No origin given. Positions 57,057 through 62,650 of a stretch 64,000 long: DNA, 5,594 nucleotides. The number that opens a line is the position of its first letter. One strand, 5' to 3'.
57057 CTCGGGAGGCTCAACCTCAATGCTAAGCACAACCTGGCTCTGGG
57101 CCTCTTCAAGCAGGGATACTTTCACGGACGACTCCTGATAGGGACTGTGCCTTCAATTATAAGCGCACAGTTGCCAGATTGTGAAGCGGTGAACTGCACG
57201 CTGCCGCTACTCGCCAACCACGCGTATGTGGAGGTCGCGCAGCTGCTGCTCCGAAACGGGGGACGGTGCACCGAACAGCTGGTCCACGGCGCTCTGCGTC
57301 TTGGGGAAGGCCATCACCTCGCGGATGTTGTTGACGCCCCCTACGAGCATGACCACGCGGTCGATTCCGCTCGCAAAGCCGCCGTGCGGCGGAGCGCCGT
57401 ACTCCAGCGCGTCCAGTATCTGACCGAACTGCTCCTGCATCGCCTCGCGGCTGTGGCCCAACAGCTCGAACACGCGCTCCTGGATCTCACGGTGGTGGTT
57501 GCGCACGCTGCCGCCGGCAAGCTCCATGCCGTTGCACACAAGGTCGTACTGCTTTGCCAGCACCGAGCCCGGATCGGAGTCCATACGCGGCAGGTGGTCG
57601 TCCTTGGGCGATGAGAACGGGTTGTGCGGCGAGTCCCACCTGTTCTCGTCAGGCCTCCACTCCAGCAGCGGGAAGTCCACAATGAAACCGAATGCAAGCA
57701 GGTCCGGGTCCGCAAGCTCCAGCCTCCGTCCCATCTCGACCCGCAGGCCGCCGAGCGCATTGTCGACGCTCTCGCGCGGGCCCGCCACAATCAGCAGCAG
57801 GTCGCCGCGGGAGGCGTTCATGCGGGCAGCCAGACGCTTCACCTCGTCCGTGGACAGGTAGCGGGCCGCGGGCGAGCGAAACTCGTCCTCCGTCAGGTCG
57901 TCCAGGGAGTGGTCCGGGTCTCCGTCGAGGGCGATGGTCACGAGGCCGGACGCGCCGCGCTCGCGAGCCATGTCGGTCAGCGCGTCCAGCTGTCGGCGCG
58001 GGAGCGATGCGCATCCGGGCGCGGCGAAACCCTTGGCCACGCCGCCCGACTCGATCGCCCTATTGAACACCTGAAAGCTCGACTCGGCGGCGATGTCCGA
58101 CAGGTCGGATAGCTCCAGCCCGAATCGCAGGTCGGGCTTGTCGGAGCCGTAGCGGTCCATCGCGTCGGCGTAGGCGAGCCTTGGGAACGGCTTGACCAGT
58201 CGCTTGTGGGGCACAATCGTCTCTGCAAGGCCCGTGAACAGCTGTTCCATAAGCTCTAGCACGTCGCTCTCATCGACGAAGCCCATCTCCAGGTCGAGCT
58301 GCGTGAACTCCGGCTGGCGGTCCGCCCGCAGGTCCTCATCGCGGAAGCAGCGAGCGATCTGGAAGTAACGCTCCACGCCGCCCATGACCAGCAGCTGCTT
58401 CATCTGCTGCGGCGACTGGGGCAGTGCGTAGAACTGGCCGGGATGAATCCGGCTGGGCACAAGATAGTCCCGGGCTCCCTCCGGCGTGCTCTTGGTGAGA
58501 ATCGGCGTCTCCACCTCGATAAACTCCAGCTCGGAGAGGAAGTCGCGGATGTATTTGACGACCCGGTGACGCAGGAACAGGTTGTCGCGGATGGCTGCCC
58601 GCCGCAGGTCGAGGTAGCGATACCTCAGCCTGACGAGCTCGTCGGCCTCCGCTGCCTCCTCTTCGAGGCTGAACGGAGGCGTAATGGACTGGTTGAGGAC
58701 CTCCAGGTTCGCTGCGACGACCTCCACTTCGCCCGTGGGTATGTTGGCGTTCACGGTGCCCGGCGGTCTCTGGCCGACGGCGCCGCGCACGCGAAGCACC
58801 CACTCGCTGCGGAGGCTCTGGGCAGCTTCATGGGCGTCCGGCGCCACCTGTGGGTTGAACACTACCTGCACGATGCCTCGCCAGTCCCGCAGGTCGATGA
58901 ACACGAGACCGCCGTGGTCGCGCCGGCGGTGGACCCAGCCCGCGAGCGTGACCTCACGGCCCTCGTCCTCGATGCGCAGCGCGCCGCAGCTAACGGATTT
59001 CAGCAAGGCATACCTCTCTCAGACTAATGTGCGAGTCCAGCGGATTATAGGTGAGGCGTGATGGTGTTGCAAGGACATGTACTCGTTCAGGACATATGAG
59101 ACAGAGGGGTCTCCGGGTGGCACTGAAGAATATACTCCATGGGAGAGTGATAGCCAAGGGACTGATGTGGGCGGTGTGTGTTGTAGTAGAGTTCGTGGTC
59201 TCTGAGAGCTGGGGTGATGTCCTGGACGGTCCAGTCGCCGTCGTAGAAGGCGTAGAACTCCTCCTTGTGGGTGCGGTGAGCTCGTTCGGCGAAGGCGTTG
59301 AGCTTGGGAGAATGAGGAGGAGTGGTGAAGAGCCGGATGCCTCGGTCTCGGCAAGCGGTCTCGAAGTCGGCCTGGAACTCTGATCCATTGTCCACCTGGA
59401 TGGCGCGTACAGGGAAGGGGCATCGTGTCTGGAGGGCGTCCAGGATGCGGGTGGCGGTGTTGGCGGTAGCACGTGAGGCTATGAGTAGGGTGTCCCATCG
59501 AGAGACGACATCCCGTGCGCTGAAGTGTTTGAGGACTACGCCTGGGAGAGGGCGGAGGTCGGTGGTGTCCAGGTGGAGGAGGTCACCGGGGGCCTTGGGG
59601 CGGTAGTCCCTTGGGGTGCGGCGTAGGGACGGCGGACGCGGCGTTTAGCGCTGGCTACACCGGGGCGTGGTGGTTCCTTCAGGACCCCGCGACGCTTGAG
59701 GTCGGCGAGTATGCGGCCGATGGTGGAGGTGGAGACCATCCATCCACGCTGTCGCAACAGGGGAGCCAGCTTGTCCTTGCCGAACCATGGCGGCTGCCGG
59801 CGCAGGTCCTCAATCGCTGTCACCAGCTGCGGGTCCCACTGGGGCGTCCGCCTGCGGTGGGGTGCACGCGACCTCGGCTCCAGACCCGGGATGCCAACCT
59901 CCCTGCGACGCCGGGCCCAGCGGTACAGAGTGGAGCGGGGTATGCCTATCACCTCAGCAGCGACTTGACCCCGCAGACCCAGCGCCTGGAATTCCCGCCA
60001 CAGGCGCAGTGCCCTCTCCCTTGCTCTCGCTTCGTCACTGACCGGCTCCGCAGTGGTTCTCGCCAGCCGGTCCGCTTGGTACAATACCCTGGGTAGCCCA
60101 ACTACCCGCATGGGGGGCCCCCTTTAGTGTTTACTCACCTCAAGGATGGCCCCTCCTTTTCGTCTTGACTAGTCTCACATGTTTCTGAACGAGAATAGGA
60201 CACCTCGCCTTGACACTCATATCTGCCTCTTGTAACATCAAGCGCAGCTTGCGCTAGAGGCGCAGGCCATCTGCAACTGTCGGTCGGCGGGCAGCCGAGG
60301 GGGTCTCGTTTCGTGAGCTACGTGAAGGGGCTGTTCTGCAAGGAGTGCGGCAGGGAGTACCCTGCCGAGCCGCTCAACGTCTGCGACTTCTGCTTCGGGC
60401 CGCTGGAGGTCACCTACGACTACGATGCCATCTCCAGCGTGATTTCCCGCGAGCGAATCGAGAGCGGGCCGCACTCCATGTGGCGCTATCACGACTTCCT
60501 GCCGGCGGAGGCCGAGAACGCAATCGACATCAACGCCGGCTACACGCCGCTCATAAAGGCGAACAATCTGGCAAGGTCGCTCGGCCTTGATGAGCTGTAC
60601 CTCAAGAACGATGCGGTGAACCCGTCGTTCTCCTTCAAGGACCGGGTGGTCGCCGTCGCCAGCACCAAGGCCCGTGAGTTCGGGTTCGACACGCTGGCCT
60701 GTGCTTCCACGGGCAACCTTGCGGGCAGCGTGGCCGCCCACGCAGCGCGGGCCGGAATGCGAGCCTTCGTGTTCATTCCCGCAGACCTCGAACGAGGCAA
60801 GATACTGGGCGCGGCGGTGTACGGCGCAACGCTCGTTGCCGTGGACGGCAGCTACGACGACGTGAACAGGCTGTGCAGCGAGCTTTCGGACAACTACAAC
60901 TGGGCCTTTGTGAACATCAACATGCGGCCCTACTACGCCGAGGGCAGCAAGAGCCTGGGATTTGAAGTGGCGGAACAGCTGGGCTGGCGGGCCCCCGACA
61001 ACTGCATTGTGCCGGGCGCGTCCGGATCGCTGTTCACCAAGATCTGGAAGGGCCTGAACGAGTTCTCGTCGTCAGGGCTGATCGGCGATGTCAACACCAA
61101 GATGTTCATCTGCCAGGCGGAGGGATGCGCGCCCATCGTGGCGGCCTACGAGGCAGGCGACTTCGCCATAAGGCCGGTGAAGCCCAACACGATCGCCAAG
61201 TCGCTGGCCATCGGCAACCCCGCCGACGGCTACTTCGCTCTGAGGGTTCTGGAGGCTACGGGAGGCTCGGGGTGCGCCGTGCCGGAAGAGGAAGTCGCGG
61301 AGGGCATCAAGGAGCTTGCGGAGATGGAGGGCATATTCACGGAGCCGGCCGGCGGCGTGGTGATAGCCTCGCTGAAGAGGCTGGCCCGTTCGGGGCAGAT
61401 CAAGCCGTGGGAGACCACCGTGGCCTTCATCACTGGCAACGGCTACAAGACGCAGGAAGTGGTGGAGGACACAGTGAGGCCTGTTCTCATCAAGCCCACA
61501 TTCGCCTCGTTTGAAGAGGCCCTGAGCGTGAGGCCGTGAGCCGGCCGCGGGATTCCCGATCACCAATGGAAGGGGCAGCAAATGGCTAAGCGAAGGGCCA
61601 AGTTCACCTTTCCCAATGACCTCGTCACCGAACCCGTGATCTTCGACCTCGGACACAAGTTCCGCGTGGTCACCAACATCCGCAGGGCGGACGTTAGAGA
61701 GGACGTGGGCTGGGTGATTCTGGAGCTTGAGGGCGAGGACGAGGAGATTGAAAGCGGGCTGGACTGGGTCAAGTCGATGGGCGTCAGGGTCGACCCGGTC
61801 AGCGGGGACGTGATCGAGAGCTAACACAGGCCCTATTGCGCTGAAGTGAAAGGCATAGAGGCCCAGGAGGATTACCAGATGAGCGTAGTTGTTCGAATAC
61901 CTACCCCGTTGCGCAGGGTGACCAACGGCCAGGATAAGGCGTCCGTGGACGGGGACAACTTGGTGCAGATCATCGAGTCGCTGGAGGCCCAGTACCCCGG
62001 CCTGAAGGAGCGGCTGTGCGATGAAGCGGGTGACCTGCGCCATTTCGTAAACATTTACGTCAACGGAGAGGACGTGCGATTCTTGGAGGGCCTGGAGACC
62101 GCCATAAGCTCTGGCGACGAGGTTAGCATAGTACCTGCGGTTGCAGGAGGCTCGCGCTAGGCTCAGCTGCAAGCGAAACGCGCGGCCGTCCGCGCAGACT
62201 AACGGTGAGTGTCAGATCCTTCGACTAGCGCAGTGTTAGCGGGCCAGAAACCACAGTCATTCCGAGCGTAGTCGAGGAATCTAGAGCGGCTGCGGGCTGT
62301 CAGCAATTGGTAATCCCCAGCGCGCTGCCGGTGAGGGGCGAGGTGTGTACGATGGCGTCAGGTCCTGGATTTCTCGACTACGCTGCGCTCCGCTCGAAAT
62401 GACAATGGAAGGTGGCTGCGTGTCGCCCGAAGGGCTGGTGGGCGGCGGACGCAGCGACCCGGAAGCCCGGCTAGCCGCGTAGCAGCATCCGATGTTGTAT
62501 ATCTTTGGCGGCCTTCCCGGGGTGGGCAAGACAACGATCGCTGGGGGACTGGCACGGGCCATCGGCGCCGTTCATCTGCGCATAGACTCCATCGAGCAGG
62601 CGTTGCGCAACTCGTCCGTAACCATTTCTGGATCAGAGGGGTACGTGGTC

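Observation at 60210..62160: thrC-like / NIL-domain / CysO-like (GG-SR) three-gene cassette: possible protein-thiocarboxylate-dependent homocysteine or thio-amino-acid synthesis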

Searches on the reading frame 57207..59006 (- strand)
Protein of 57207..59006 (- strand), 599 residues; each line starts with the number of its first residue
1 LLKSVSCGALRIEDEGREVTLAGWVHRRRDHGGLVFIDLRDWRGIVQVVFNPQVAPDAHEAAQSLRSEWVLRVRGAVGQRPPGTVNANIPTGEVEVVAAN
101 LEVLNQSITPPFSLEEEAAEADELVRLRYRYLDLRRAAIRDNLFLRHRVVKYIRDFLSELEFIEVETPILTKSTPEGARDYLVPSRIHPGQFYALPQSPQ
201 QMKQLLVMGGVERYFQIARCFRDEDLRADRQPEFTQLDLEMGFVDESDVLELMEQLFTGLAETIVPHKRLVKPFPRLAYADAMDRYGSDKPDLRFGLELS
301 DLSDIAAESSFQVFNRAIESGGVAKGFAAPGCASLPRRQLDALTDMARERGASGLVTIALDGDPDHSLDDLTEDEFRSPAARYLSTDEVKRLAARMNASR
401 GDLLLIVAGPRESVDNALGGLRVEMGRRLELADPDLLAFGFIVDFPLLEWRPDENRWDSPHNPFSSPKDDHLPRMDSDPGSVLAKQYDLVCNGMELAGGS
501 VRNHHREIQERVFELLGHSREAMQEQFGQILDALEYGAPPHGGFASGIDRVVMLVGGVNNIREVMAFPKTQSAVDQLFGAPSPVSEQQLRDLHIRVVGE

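Call 28: search_protein_families(library=pfam, proteins=[window:57207-59006:-], max_evalue=0.001)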
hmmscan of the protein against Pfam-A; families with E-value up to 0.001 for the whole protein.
window:57207-59006:- (599 aa): 4 families
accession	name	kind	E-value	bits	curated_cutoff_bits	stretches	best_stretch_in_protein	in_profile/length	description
PF00152.25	tRNA-synt_2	-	4.6e-115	384.3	25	1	123-571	2-308/308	tRNA synthetases class II (D, K and N)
PF01336.31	tRNA_anti-codon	-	2.4e-18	66.3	27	1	19-104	1-75/75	OB-fold nucleic acid binding domain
PF02938.19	GAD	-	1.4e-17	64.2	23.4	1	314-418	1-95/95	GAD domain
PF01409.25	tRNA-synt_2d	-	0.00011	22.2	19.8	0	201-255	91-144/246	tRNA synthetases class II core domain (F)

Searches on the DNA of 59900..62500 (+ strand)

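Call 13: search_rna_families(source=window, start=59900, end=62500, threshold=evalue, max_evalue=5)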
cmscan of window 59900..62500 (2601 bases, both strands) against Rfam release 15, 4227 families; matches with E-value up to 5: 1.
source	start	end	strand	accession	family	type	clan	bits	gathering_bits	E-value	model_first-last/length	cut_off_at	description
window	59984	60046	-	RF00593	snoU83B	Gene; snRNA; snoRNA; CD-box;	-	17.9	35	2.5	1-94/94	no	Small nucleolar RNA U83B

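Call 56: search_rna_families(sources=[L042, L065, L071, L072, L073, L074, L044, L052, L055, L062, L077], threshold=gathering)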
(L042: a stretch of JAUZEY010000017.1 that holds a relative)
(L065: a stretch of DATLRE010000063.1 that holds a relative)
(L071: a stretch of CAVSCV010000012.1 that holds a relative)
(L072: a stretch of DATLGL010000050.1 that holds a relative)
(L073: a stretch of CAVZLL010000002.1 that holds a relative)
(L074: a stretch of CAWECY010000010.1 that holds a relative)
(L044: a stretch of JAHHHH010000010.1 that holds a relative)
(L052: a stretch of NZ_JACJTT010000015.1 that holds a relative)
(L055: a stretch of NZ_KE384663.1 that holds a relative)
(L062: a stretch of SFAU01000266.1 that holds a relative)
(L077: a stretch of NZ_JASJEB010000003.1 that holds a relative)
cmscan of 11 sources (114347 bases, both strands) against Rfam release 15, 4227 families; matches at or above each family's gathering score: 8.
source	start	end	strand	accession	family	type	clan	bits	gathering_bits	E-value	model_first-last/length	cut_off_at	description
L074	1995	2067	-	RF00005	tRNA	Gene; tRNA;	CL00001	73.4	29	6.6e-14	1-71/71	no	tRNA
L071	1538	1638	+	RF00162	SAM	Cis-reg; riboswitch;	CL00012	66.2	44.4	6.1e-13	1-108/108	no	SAM riboswitch aptamer (S box leader)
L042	1739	1840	+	RF00162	SAM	Cis-reg; riboswitch;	CL00012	65.5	44.4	9.4e-13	1-108/108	no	SAM riboswitch aptamer (S box leader)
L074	5891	5989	+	RF00162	SAM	Cis-reg; riboswitch;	CL00012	63.6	44.4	3.5e-12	1-108/108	no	SAM riboswitch aptamer (S box leader)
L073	5873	5993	+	RF00162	SAM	Cis-reg; riboswitch;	CL00012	58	44.4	1.4e-10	1-108/108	no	SAM riboswitch aptamer (S box leader)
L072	5891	5989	+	RF00162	SAM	Cis-reg; riboswitch;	CL00012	56.4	44.4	4.3e-10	1-108/108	no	SAM riboswitch aptamer (S box leader)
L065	1385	1500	+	RF00162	SAM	Cis-reg; riboswitch;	CL00012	52.3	44.4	6.8e-09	1-108/108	no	SAM riboswitch aptamer (S box leader)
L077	4282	4359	+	RF01701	Cyano-1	Gene; sRNA;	-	50.3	41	1.7e-05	1-69/69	no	Cyano-1 RNA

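Call 57: search_rna_families(sources=[L027, L029, L032, L035, L039, L049, L048, L078, L031, L037, L004, L012], threshold=gathering)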
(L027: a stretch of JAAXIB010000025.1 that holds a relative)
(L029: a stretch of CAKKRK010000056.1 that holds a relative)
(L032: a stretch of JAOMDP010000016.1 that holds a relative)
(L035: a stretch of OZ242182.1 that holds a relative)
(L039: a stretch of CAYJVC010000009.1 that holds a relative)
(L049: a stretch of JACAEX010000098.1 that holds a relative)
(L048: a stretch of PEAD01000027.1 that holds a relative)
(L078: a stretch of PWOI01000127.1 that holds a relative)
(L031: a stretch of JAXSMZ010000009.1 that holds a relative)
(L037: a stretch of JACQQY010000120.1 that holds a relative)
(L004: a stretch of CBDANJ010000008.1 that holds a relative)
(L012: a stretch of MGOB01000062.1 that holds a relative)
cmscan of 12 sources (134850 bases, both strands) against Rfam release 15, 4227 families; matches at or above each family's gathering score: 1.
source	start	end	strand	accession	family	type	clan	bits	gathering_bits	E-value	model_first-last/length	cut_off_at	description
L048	13000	13093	-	RF01852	tRNA-Sec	Gene; tRNA;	CL00001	71.3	47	2.8e-12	1-91/91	no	Selenocysteine transfer RNA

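Call 74: search_rna_families(source=L082, threshold=gathering)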
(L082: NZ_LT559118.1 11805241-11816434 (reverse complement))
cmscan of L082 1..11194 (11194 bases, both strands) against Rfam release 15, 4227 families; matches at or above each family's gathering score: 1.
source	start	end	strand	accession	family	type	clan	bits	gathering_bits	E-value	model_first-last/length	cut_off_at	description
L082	4816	4957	+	RF00162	SAM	Cis-reg; riboswitch;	CL00012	68.7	44.4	1.1e-14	1-108/108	no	SAM riboswitch aptamer (S box leader)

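Call 85: search_rna_families(sources=[L009, L010, L014, L019, L020, L023, L025, L021, L033, L036, L047], threshold=gathering)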
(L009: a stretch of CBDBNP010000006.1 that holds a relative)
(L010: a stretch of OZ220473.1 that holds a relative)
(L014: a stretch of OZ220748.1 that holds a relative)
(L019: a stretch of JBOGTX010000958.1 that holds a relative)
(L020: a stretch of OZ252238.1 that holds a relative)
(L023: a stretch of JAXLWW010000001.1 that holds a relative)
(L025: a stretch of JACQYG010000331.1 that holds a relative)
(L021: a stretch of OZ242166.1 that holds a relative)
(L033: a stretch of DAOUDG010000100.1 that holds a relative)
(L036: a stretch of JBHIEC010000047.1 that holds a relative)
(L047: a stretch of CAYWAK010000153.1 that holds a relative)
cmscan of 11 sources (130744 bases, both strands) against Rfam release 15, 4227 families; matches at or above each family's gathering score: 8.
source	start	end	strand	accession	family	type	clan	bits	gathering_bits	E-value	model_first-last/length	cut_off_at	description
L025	7116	7542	+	RF00230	T-box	Cis-reg; leader;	-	104.3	93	1.2e-21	1-219/219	no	T-box leader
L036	2896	3052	+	RF00162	SAM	Cis-reg; riboswitch;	CL00012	91.1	44.4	4e-20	1-108/108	no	SAM riboswitch aptamer (S box leader)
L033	5786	5897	+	RF00162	SAM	Cis-reg; riboswitch;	CL00012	82.2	44.4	1.5e-17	1-108/108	no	SAM riboswitch aptamer (S box leader)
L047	1777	1975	+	RF00162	SAM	Cis-reg; riboswitch;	CL00012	76.5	44.4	6.7e-16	1-108/108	no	SAM riboswitch aptamer (S box leader)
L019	2545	2653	+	RF00162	SAM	Cis-reg; riboswitch;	CL00012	75.8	44.4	1.1e-15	1-108/108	no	SAM riboswitch aptamer (S box leader)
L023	5825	5935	+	RF00162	SAM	Cis-reg; riboswitch;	CL00012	72.8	44.4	8.3e-15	1-108/108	no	SAM riboswitch aptamer (S box leader)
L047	3643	3715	+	RF00005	tRNA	Gene; tRNA;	CL00001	71.4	29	2.7e-13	1-71/71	no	tRNA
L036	5418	5517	+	RF02510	PYLIS_3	Cis-reg;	-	42.6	38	4e-05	1-100/100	no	Pyrrolysine insertion sequence mttB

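Call 87: search_rna_families(sources=[L002, L003, L005, L006, L007, L008, L011, L013, L015, L016, L017, L018, L024], threshold=gathering)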
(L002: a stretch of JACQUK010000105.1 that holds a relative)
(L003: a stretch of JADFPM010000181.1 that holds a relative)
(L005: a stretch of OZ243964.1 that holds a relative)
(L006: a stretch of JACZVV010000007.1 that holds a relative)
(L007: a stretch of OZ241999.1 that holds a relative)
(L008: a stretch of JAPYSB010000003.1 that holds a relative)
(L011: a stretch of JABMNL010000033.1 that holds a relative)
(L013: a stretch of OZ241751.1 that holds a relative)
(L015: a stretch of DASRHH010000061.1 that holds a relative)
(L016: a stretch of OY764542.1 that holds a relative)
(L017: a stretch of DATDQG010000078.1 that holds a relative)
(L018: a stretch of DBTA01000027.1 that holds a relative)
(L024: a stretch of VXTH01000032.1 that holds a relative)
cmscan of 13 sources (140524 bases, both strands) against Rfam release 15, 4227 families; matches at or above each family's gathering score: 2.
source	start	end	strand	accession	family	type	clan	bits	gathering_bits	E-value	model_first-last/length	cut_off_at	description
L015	2900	3012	+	RF00162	SAM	Cis-reg; riboswitch;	CL00012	70.8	44.4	3.5e-14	1-108/108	no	SAM riboswitch aptamer (S box leader)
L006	2269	2340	-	RF00005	tRNA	Gene; tRNA;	CL00001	68.5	29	1.8e-12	1-71/71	no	tRNA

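Call 88: search_rna_families(sources=[L022, L026, L028, L030, L043, L075, L038, L040, L041, L045, L050, L063, L080], threshold=gathering)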
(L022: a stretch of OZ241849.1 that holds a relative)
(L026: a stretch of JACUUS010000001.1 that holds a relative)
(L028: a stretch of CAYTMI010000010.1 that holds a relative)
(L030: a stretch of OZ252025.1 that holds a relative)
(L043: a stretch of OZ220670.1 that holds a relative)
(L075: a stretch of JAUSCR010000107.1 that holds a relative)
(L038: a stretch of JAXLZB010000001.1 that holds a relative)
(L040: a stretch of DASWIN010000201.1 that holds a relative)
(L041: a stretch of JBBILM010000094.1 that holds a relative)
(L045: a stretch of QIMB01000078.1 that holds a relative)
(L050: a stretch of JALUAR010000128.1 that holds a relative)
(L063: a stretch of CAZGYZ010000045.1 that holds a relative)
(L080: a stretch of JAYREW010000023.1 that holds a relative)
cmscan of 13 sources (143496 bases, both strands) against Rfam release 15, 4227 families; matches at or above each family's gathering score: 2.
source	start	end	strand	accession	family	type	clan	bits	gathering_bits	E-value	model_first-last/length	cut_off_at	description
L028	5707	5816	+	RF00162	SAM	Cis-reg; riboswitch;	CL00012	81.4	44.4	2.8e-17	1-108/108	no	SAM riboswitch aptamer (S box leader)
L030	5710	5819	+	RF00162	SAM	Cis-reg; riboswitch;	CL00012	73.6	44.4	5.3e-15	1-108/108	no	SAM riboswitch aptamer (S box leader)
